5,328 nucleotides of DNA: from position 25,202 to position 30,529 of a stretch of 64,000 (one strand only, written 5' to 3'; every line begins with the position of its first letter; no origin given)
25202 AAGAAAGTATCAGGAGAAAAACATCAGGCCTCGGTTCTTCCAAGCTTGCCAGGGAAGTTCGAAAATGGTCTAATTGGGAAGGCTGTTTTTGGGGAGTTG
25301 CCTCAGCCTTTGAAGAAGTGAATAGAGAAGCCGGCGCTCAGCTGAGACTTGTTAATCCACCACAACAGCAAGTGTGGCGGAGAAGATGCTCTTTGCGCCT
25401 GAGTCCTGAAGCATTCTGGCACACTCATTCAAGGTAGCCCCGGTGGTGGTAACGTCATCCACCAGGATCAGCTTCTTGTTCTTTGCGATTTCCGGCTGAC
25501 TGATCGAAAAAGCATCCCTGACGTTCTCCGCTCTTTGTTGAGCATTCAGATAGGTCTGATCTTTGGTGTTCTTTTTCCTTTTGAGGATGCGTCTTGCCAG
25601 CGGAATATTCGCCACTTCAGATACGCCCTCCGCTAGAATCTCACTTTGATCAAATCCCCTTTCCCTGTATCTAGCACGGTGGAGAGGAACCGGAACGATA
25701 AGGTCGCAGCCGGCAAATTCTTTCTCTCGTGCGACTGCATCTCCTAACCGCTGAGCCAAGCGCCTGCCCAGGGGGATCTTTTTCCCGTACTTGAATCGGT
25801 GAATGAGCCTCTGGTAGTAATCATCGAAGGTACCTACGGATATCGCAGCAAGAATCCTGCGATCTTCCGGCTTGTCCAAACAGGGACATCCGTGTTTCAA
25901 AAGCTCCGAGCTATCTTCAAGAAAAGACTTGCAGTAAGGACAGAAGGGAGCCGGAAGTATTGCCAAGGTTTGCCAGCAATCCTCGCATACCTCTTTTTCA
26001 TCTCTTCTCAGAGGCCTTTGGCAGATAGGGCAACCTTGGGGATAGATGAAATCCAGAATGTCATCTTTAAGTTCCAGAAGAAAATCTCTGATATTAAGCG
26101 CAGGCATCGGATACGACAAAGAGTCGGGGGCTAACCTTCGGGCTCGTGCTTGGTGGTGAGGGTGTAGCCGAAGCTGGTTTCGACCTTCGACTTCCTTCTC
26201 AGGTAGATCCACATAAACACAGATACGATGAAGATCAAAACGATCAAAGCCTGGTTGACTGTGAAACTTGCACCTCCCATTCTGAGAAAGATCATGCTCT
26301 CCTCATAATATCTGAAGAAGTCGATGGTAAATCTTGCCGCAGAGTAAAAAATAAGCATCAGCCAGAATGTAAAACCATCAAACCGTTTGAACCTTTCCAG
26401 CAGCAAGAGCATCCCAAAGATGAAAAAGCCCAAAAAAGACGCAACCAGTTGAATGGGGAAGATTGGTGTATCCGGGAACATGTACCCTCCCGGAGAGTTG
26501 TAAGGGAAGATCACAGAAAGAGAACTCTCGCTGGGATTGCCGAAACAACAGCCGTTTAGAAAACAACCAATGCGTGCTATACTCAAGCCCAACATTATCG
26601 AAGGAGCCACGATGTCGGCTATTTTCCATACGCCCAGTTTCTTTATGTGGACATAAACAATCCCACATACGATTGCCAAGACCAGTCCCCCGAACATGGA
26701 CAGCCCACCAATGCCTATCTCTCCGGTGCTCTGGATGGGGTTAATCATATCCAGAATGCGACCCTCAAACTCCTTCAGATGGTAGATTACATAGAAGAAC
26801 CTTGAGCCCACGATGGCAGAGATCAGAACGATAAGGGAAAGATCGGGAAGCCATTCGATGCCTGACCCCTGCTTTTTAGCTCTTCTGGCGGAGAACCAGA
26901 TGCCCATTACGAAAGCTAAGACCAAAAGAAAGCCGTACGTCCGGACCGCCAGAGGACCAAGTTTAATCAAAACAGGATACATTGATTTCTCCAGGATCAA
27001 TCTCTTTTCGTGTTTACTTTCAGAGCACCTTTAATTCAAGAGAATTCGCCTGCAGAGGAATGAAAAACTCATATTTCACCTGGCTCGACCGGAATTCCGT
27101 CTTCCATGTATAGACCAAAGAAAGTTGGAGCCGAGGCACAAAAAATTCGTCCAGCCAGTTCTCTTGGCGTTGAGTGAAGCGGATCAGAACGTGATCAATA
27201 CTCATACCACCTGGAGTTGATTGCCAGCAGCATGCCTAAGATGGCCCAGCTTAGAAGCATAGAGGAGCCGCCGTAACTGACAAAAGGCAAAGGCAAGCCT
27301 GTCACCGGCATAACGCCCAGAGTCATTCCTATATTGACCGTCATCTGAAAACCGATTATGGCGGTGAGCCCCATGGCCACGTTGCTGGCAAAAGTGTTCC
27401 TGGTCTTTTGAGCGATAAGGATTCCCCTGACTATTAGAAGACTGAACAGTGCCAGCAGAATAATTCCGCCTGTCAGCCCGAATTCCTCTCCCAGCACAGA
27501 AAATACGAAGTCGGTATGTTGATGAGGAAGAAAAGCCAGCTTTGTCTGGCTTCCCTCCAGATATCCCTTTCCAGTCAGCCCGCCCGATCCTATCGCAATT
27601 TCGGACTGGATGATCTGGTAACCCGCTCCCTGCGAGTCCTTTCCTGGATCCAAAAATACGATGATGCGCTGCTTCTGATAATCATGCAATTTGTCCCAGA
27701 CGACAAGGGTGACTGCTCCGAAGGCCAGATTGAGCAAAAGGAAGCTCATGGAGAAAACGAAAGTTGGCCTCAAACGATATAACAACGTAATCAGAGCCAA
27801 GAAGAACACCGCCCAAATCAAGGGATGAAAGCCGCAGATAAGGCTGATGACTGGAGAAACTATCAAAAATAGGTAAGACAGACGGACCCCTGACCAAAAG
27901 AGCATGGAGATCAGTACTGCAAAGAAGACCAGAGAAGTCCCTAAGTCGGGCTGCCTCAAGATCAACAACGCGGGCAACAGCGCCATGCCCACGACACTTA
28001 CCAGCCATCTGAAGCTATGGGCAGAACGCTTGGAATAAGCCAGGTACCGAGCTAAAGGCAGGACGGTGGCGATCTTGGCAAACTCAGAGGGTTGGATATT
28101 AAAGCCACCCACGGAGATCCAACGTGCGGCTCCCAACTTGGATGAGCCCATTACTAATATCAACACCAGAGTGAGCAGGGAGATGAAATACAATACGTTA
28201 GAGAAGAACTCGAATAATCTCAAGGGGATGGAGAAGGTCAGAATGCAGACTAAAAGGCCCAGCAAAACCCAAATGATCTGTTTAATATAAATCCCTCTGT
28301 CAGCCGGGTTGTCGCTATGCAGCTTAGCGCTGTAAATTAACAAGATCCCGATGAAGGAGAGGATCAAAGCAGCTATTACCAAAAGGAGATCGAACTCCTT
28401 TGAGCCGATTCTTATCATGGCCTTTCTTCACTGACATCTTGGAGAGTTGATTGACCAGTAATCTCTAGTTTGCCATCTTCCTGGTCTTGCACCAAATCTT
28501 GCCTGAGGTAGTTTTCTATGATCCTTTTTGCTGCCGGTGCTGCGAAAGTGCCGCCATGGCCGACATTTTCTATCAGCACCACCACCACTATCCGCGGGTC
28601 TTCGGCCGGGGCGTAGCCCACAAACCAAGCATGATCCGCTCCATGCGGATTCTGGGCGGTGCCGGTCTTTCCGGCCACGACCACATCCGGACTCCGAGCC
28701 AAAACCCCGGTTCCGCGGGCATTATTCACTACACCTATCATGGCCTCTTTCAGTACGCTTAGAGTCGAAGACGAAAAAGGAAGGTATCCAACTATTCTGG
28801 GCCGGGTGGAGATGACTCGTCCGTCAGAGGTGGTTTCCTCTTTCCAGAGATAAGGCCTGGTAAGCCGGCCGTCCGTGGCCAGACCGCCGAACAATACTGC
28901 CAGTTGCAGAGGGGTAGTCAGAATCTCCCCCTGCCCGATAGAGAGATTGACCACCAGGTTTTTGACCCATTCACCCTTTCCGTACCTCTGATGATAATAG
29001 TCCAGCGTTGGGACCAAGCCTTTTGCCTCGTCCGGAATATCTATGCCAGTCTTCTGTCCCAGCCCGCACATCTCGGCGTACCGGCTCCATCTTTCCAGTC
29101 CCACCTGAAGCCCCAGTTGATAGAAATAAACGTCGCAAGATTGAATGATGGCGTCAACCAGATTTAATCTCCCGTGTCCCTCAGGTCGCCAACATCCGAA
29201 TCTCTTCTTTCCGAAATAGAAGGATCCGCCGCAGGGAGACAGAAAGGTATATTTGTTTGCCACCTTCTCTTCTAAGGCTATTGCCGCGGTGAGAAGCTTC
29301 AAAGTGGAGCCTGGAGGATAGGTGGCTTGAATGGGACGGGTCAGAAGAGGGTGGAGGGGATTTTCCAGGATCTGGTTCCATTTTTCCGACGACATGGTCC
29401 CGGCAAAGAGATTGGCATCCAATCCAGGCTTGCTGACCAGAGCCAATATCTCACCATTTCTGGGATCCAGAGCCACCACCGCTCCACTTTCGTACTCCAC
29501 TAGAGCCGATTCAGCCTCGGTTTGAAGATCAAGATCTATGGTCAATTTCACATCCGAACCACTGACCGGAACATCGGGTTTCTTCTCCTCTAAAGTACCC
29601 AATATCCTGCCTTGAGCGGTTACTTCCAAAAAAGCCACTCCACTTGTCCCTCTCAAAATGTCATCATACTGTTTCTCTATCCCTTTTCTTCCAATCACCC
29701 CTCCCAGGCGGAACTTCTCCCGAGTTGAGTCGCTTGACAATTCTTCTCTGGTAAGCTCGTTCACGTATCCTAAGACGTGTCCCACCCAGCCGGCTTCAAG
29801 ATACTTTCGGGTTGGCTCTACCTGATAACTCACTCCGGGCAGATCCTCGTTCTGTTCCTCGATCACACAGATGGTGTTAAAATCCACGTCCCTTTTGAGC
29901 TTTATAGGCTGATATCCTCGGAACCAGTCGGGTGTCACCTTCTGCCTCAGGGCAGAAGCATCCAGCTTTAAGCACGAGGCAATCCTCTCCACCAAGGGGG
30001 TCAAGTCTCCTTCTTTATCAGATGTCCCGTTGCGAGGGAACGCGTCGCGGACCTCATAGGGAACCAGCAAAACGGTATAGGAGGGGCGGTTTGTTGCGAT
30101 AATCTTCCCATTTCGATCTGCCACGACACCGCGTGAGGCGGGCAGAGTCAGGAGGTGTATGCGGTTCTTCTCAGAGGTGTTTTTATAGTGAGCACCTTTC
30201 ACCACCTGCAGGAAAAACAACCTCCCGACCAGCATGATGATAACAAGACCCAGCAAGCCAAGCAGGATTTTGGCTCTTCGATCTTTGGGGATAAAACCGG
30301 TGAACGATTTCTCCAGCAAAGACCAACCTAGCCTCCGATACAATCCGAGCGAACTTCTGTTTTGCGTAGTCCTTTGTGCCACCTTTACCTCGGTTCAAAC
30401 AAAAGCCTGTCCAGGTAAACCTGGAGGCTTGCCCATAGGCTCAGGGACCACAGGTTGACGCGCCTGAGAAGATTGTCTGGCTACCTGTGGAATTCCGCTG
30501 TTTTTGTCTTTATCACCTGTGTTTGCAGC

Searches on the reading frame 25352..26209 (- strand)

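Call 70: search_protein_families(library=pfam, proteins=[window:25352-26209:-], max_evalue=0.00001)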
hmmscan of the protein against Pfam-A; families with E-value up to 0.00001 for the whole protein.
window:25352-26209:- (285 aa): 2 families
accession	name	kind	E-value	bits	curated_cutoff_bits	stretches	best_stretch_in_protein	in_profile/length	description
PF00156.33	Pribosyltran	-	1.2e-09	38.2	26.3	1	190-281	41-124/158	Phosphoribosyl transferase domain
PF18912.6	DZR_2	-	5.6e-09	36.2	27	1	51-98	1-47/56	Double zinc ribbon domain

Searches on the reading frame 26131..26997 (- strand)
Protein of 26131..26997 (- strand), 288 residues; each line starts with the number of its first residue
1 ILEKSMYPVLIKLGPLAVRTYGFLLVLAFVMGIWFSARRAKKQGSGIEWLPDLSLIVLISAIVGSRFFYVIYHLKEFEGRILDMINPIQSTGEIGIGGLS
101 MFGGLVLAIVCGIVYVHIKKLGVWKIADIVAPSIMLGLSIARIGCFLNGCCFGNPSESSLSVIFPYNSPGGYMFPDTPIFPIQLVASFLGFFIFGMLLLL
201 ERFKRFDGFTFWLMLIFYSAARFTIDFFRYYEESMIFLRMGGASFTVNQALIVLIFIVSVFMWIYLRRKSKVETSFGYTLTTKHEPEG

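Call 70: search_protein_families(library=pfam, proteins=[window:26131-26997:-], max_evalue=0.00001)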
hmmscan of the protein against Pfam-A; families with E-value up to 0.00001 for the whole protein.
window:26131-26997:- (288 aa): 1 family
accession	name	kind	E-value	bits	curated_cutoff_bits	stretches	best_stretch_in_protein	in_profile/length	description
PF01790.23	LGT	-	3.1e-50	171.2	24.9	1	8-265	1-240/240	Prolipoprotein diacylglyceryl transferase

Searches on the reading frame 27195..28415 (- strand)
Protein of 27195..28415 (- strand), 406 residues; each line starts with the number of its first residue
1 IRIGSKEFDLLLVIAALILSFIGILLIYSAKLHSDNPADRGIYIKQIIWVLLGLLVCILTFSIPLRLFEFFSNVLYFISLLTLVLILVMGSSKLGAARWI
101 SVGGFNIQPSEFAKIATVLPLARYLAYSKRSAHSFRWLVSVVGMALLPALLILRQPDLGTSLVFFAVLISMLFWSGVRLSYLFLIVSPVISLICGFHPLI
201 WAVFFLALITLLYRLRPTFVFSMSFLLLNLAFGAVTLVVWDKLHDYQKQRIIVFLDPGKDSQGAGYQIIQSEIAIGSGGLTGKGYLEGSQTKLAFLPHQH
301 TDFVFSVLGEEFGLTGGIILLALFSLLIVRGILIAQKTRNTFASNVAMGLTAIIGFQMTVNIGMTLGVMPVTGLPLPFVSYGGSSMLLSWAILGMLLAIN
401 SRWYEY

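Call 42: search_protein_families(library=pfam, proteins=[window:27195-28415:-], max_evalue=0.00001)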
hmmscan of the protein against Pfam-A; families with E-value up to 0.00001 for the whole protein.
window:27195-28415:- (406 aa): 1 family
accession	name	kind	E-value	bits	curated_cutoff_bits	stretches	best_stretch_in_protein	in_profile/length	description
PF01098.24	FTSW_RODA_SPOVE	-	8.6e-100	334.6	26.4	2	225-401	177-352/356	Cell cycle protein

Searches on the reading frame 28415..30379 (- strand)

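Call 42: search_protein_families(library=pfam, proteins=[window:28415-30379:-], max_evalue=0.00001)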
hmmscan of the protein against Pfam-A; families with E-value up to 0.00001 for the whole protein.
window:28415-30379:- (654 aa): 2 families
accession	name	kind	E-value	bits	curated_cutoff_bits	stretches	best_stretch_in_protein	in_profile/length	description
PF00905.27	Transpeptidase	-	8.6e-63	212.7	22.1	1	299-622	1-299/299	Penicillin binding protein transpeptidase domain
PF03717.20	PBP_dimer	-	2e-39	136.3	24.4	1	79-263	2-179/180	Penicillin-binding Protein dimerisation domain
